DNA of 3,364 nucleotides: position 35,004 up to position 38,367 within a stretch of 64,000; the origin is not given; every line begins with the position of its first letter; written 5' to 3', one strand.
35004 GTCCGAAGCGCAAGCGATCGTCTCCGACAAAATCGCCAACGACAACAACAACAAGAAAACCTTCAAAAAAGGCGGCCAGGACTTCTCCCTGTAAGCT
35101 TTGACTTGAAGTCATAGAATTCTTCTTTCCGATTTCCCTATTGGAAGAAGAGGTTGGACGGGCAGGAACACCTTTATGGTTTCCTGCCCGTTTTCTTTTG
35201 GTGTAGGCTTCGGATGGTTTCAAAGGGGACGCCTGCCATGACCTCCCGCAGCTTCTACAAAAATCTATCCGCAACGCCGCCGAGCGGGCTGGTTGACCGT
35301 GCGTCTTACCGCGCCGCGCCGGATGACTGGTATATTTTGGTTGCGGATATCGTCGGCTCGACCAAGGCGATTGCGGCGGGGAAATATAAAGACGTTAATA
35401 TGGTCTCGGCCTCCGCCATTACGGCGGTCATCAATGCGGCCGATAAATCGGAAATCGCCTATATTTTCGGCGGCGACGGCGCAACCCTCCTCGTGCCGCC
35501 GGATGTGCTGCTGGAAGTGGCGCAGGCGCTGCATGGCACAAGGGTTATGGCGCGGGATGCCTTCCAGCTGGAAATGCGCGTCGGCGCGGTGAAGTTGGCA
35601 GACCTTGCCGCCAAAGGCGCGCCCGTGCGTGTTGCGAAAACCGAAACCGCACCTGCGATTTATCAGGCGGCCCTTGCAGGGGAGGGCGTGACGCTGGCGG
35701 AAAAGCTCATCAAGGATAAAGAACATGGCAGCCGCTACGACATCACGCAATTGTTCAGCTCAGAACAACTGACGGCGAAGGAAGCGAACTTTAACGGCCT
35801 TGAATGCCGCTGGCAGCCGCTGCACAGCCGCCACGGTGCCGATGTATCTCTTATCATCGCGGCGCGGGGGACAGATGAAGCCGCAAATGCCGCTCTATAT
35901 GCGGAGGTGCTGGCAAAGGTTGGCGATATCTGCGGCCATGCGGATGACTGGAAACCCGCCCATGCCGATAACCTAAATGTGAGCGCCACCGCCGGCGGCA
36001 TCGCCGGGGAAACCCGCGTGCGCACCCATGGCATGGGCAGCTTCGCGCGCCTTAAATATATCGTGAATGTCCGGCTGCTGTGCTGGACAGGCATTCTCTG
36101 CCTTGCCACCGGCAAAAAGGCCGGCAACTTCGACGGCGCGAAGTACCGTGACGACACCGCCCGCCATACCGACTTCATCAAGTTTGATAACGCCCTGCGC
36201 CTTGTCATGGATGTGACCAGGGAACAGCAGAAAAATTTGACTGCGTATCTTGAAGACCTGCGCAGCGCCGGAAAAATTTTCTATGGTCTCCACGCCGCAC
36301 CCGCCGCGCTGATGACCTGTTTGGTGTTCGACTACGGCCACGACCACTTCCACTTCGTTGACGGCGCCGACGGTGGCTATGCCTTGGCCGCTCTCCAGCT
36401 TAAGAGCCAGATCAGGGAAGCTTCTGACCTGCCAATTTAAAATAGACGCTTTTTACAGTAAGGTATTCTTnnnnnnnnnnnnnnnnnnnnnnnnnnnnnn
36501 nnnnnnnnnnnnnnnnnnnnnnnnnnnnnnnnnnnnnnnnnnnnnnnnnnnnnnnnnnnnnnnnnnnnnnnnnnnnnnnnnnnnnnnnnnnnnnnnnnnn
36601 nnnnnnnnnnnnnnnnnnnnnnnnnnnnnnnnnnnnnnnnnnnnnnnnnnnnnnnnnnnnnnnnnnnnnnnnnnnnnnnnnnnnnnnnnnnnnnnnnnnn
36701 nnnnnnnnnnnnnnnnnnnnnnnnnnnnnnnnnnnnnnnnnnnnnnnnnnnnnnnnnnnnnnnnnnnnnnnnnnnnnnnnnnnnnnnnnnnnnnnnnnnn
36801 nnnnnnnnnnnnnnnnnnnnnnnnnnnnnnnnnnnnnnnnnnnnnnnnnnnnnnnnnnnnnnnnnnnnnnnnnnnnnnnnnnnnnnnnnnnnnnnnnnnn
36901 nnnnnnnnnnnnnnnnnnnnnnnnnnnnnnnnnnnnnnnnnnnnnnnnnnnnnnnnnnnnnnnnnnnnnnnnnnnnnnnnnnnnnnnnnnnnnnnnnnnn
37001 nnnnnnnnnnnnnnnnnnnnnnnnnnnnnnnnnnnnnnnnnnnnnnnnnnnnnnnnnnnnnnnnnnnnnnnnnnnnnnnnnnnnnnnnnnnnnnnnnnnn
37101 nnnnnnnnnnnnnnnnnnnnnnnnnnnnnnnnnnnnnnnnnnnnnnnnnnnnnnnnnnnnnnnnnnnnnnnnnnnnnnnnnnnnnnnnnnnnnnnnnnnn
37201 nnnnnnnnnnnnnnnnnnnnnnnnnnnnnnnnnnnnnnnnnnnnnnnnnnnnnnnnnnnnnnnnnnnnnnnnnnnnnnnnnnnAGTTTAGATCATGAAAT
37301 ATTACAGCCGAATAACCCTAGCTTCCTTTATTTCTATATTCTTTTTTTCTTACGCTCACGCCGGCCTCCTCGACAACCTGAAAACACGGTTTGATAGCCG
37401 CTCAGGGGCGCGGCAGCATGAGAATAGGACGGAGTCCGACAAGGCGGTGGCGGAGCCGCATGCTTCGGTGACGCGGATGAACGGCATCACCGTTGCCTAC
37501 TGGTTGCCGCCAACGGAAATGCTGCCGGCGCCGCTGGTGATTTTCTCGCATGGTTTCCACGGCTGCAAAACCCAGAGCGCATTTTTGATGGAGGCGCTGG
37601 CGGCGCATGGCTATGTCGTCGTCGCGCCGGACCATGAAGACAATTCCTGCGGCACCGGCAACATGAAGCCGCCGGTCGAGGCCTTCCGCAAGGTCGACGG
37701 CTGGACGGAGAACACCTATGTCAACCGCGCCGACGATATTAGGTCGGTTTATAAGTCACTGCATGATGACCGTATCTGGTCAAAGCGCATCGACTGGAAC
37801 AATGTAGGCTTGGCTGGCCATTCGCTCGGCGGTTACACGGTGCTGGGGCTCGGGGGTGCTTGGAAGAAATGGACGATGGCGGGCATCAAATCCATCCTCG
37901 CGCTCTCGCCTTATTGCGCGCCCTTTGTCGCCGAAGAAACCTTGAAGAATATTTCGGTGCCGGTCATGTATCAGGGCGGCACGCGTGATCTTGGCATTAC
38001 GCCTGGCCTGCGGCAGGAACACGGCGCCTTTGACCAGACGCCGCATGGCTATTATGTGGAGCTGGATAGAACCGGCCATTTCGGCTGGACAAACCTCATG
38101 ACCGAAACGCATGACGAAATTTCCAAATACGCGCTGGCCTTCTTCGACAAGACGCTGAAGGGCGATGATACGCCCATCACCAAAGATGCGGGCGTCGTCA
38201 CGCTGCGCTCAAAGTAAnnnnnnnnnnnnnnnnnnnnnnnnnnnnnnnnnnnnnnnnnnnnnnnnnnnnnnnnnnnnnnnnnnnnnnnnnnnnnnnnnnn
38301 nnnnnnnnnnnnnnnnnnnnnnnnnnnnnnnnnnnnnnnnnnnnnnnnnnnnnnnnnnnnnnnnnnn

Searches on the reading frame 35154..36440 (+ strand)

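Call 14: search_protein_families(library=pfam, proteins=[window:35154-36440:+], max_evalue=0.001)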
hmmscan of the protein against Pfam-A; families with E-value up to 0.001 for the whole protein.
window:35154-36440:+ (428 aa): 1 family
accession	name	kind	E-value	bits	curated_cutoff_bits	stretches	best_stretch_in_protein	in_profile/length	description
PF11294.13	DUF3095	-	2.4e-113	379.5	22.2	1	34-417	1-378/378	Protein of unknown function (DUF3095)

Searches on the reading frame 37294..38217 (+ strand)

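Call 14: search_protein_families(library=pfam, proteins=[window:37294-38217:+], max_evalue=0.001)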
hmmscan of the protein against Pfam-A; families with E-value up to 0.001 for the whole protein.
window:37294-38217:+ (307 aa): 7 families
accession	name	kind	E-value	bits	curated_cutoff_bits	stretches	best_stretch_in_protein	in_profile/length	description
PF03403.19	PAF-AH_p_II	-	5.3e-10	38.8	20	1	80-122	101-143/372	Platelet-activating factor acetylhydrolase, isoform II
PF07224.18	Chlorophyllase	-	9.9e-08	31.6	26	1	73-187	36-134/301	Chlorophyllase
PF12740.14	PETase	-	2.7e-07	30.7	28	1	82-291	57-236/263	PET hydrolase-like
PF12697.13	Abhydrolase_6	-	1e-06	30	26.3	1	82-227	1-110/217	Alpha/beta hydrolase family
PF12146.15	Hydrolase_4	-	5.3e-05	23.1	27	1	80-192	5-99/239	Serine aminopeptidase, S33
PF07859.19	Abhydrolase_3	-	0.00031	21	25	0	139-208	42-110/210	alpha/beta hydrolase fold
PF00561.26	Abhydrolase_1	-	0.00099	19.3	25.8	0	80-184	1-84/245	alpha/beta hydrolase fold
